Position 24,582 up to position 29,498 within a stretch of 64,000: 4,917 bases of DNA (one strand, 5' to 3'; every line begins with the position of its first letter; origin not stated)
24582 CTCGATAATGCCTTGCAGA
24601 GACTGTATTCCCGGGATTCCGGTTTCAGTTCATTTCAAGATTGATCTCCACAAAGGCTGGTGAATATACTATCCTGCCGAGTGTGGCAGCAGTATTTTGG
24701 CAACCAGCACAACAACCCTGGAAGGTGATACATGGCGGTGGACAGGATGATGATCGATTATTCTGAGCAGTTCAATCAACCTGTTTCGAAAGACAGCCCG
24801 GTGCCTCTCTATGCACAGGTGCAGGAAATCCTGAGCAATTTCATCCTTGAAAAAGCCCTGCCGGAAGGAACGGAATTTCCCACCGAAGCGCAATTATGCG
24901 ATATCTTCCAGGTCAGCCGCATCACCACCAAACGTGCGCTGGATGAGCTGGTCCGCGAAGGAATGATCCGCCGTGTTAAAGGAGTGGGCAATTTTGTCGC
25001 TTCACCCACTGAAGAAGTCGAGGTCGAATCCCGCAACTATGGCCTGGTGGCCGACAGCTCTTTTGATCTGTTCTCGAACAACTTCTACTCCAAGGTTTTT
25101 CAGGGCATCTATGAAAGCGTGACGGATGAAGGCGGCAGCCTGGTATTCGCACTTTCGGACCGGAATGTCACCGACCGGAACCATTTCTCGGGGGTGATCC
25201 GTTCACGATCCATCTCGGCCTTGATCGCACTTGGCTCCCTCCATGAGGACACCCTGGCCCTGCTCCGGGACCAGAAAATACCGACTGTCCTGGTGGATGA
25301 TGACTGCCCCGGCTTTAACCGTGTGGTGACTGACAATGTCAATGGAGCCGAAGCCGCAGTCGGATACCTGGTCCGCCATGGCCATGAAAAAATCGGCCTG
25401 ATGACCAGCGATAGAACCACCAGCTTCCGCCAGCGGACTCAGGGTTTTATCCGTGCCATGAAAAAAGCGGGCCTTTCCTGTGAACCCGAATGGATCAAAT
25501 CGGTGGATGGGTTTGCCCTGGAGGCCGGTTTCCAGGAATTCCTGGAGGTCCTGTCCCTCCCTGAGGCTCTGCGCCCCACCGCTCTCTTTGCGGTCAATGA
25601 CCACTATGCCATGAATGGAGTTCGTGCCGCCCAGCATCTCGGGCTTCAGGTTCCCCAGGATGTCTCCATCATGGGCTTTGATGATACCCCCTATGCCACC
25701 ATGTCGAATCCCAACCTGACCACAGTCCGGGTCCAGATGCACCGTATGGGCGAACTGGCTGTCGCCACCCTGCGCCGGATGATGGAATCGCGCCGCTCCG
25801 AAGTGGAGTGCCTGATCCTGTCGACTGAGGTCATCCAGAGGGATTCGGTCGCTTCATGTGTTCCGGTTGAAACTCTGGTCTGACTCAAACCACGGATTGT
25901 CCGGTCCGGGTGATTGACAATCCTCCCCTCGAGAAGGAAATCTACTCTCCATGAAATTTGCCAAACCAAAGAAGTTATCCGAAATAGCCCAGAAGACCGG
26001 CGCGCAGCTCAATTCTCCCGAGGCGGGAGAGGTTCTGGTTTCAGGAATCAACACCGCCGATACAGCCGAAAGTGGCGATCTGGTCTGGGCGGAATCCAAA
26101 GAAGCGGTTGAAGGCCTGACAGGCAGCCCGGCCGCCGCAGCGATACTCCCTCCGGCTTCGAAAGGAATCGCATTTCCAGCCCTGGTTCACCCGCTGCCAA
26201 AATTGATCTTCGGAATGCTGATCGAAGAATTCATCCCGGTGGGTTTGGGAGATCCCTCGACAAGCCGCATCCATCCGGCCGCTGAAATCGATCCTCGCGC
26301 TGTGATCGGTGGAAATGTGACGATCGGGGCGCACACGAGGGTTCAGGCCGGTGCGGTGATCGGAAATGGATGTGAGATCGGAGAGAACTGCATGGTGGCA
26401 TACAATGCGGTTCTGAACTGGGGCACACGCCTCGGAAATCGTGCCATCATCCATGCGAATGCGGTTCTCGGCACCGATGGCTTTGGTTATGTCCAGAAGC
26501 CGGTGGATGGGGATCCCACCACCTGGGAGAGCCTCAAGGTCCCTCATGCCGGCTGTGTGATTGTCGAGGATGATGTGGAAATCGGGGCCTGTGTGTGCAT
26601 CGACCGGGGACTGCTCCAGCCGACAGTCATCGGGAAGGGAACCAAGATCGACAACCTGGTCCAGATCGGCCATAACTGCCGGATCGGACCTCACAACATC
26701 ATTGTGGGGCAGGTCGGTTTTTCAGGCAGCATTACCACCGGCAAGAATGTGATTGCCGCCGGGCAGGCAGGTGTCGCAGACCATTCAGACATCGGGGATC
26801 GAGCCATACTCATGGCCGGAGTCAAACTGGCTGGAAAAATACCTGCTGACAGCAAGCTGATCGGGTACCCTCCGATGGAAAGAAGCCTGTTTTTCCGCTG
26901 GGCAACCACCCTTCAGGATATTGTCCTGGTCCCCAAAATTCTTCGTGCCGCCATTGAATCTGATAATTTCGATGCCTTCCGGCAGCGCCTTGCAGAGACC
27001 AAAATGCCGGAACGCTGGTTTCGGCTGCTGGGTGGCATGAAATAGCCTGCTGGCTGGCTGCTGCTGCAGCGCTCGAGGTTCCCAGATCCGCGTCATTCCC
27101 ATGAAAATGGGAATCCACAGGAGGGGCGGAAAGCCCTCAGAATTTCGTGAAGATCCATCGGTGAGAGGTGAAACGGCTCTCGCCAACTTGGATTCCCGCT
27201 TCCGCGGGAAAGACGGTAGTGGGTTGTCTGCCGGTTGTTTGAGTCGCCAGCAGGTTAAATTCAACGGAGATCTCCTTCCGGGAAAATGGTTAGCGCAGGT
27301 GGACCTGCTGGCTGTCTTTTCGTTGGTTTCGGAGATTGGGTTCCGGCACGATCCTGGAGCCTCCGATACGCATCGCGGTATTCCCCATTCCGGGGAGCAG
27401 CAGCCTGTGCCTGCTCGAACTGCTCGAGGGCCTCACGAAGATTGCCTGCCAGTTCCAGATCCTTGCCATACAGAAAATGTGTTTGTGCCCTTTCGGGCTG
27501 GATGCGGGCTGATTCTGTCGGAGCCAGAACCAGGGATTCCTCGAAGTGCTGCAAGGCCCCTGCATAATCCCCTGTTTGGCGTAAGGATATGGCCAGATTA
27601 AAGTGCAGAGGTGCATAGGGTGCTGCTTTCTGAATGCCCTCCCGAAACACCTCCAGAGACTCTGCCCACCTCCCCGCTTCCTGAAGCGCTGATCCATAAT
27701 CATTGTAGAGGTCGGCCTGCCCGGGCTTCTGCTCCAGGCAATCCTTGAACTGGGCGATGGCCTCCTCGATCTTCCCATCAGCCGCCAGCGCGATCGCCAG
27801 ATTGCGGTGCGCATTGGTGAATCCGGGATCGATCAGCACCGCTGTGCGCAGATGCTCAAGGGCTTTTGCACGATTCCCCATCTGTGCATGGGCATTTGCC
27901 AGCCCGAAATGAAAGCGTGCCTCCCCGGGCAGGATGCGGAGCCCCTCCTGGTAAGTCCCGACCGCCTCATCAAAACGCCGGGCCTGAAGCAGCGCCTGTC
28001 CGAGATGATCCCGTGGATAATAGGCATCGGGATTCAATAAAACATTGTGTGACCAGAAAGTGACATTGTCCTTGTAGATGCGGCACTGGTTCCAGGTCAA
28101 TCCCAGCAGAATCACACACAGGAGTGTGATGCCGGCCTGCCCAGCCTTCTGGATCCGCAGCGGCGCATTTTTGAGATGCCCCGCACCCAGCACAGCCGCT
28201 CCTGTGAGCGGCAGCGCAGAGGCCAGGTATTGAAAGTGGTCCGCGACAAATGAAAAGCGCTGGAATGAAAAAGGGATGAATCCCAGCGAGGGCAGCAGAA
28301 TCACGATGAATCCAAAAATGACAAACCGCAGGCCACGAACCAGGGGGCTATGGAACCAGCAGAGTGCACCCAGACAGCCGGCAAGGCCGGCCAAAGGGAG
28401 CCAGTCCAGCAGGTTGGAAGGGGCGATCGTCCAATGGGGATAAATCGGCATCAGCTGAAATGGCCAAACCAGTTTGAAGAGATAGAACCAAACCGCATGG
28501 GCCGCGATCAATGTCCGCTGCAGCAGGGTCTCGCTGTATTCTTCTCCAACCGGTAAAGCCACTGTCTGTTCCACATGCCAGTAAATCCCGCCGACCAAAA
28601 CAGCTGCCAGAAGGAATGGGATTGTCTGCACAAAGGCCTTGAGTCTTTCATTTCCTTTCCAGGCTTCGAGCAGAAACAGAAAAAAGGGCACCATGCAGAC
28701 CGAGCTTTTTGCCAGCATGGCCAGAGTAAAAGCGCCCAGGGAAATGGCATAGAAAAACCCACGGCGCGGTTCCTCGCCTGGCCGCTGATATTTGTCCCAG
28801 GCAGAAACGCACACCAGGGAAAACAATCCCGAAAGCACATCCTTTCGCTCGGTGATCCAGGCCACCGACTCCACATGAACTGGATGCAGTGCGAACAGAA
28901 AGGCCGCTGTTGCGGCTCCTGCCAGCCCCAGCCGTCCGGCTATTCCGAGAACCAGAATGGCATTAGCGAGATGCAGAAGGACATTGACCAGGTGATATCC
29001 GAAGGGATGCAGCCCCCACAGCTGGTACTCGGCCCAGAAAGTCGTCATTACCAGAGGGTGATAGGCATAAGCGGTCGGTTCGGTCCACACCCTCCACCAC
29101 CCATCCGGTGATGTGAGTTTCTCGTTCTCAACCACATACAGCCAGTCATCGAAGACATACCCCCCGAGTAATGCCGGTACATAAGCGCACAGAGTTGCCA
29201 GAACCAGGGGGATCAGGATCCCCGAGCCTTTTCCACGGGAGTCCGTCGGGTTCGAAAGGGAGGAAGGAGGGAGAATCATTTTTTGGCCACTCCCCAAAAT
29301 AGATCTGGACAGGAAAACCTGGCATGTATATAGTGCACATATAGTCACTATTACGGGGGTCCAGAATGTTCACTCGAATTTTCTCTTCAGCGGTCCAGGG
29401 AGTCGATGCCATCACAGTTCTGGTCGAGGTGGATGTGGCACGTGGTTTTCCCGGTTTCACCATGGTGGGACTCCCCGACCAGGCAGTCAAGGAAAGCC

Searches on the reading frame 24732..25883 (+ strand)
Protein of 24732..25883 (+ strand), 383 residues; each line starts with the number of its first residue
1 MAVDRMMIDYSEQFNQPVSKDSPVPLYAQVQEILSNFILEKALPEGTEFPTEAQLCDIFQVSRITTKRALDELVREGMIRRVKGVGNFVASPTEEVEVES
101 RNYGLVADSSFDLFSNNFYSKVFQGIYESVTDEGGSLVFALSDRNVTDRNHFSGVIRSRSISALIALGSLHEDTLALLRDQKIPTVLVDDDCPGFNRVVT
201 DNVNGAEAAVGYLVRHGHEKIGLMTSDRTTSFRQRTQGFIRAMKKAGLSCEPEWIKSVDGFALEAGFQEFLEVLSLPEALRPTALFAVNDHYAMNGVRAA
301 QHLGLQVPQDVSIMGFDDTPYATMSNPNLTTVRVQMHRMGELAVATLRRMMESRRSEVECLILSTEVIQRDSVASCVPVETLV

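Call 85: search_protein_families(library=pfam, proteins=[window:24732-25883:+], max_evalue=0.00001)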
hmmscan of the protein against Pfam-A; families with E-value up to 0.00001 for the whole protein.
window:24732-25883:+ (383 aa): 3 families
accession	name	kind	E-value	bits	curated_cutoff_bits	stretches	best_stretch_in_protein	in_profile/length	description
PF13377.12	Peripla_BP_3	-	8.4e-38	130.5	26.5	1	210-373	1-167/167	Periplasmic binding protein-like domain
PF00532.27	Peripla_BP_1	-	1.5e-14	54.6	22.2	1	116-341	13-251/281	Periplasmic binding proteins and sugar binding domain of LacI family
PF00392.27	GntR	-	2.3e-13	50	27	1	26-89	1-64/64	Bacterial regulatory proteins, gntR family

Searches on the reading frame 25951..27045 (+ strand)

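Call 85: search_protein_families(library=pfam, proteins=[window:25951-27045:+], max_evalue=0.00001)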
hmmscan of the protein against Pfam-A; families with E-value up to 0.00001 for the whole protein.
window:25951-27045:+ (364 aa): 3 families
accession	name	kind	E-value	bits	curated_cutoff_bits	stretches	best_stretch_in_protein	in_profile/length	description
PF00132.30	Hexapep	-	5e-25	86.6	27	2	105-139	2-36/36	Bacterial transferase hexapeptide (six repeats)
PF25084.1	LbH_EIF2B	-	9.3e-11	42.1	54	1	108-168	13-71/105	EIF2B subunit epsilon LbH domain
PF14602.12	Hexapep_2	-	9.9e-06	25.6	27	0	143-173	4-32/34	Hexapeptide repeat of succinyl-transferase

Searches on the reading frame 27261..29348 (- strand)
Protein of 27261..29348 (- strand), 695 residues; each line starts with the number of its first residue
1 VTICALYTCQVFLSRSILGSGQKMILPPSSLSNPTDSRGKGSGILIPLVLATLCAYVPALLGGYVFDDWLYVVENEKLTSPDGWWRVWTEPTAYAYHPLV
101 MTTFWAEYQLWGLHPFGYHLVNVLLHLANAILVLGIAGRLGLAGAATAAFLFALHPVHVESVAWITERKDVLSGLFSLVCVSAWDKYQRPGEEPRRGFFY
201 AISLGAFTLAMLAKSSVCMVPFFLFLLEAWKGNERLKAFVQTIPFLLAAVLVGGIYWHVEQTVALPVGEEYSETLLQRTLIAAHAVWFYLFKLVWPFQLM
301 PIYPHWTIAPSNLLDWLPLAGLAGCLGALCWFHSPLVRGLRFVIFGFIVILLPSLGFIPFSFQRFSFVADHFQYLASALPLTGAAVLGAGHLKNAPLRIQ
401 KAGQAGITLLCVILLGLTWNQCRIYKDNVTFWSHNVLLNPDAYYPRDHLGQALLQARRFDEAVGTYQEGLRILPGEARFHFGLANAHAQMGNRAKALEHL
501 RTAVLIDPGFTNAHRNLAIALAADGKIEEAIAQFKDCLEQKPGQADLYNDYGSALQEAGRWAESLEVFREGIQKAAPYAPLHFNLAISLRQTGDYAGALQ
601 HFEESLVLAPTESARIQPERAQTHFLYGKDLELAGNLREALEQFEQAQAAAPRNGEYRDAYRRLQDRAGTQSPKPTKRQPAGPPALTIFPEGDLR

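Call 85: search_protein_families(library=pfam, proteins=[window:27261-29348:-], max_evalue=0.00001)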
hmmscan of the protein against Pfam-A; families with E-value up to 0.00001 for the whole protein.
window:27261-29348:- (695 aa): 14 families
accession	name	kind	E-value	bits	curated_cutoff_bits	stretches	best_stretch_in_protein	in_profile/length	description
PF07719.23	TPR_2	-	3.8e-31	105.1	27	1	580-611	2-33/34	Tetratricopeptide repeat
PF00515.34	TPR_1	-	2.1e-22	78.4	27.8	0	477-510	1-34/34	Tetratricopeptide repeat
PF13424.12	TPR_12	-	3.3e-19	69.3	30.1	1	582-651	6-75/77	Tetratricopeptide repeat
PF13428.12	TPR_14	-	4.2e-19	67.6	23.5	0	448-485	6-43/44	Tetratricopeptide repeat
PF14559.12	TPR_19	-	5e-18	65.6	25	2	453-514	1-62/68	Tetratricopeptide repeat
PF13432.12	TPR_16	-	5.7e-18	65.5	32.7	2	482-544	2-64/65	Tetratricopeptide repeat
PF13181.12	TPR_8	-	1.1e-13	50.5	25.7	0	477-508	1-32/34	Tetratricopeptide repeat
PF13414.12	TPR_11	-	1.3e-13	50.8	26.8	0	450-491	1-42/42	TPR repeat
PF13431.12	TPR_17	-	6e-13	48.4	24.4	0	534-565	2-33/34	Tetratricopeptide repeat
PF13374.12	TPR_10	-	5.3e-12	45.8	27.5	0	584-607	7-30/42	Tetratricopeptide repeat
PF07721.20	TPR_4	-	5.1e-11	42.5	27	0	477-501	1-25/26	Tetratricopeptide repeat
PF13176.12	TPR_7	-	2.8e-10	39.9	27.9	0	582-612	2-32/36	Tetratricopeptide repeat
PF13429.12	TPR_15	-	1.6e-06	28.2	26.2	0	451-585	121-254/280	Tetratricopeptide repeat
PF13174.12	TPR_6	-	5e-06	27.3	26.3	0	583-604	4-25/33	Tetratricopeptide repeat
